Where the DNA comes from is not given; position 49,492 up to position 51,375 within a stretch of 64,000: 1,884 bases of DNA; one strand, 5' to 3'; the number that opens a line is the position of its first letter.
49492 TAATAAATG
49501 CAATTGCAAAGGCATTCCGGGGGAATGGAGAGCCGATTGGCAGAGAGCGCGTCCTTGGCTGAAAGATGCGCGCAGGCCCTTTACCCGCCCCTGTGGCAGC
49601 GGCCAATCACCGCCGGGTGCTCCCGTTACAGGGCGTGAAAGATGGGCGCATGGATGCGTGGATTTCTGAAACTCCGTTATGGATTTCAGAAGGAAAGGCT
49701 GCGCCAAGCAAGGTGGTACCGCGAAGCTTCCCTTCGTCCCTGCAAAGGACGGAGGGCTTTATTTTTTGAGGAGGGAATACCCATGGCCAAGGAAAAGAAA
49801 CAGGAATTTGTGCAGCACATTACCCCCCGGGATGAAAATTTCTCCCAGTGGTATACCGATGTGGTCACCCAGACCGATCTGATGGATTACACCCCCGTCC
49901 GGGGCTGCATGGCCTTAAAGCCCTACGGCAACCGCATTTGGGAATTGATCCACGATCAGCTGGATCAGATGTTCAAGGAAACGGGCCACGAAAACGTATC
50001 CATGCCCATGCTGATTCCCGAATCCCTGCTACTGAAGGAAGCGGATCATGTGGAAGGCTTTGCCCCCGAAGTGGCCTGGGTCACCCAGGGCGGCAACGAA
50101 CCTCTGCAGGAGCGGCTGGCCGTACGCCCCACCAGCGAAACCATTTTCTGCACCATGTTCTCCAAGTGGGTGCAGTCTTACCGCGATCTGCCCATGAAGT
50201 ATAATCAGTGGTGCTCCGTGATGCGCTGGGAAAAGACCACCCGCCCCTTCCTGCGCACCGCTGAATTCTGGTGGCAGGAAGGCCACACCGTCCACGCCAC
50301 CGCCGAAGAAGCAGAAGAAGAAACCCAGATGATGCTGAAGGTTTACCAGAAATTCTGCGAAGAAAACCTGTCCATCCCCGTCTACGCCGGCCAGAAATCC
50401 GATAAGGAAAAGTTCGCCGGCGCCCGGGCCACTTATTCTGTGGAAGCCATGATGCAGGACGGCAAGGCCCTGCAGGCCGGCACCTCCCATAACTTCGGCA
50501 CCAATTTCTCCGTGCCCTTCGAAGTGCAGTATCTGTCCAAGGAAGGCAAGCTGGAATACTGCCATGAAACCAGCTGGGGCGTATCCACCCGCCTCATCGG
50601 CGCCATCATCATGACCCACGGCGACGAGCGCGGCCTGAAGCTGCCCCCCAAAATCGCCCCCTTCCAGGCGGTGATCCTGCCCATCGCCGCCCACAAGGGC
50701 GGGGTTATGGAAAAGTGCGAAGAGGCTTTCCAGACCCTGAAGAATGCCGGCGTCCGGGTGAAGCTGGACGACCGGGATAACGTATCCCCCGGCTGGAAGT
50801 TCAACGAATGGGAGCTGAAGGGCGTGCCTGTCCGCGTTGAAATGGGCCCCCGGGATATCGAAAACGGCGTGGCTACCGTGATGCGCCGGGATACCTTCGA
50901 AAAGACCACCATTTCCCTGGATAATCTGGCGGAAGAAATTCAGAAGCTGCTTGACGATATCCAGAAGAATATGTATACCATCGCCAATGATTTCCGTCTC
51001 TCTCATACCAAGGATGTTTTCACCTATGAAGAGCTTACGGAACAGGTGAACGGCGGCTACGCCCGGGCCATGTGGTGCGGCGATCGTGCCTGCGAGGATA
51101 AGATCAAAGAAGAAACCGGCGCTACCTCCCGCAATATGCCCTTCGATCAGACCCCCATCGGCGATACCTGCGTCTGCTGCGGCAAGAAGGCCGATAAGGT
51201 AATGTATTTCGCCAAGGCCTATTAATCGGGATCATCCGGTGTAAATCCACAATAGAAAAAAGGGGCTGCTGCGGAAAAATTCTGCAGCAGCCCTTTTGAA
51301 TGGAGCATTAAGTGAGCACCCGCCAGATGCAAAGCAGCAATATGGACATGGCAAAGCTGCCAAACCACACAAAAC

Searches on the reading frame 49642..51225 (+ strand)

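Call 89: search_protein_families(library=pfam, proteins=[window:49642-51225:+], max_evalue=0.00001)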
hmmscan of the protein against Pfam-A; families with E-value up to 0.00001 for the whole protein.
window:49642-51225:+ (527 aa): 3 families
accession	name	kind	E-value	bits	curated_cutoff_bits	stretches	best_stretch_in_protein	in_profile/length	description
PF03129.25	HGTP_anticodon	-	6.4e-25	87.6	21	1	342-435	1-93/94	Anticodon binding domain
PF09180.16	ProRS-C_1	-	1.3e-24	86.6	31.5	1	462-527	1-71/71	Prolyl-tRNA synthetase, C-terminal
PF00587.30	tRNA-synt_2b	-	1.9e-24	87.1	29.3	1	154-323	6-176/179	tRNA synthetase class II core domain (G, H, P, S and T)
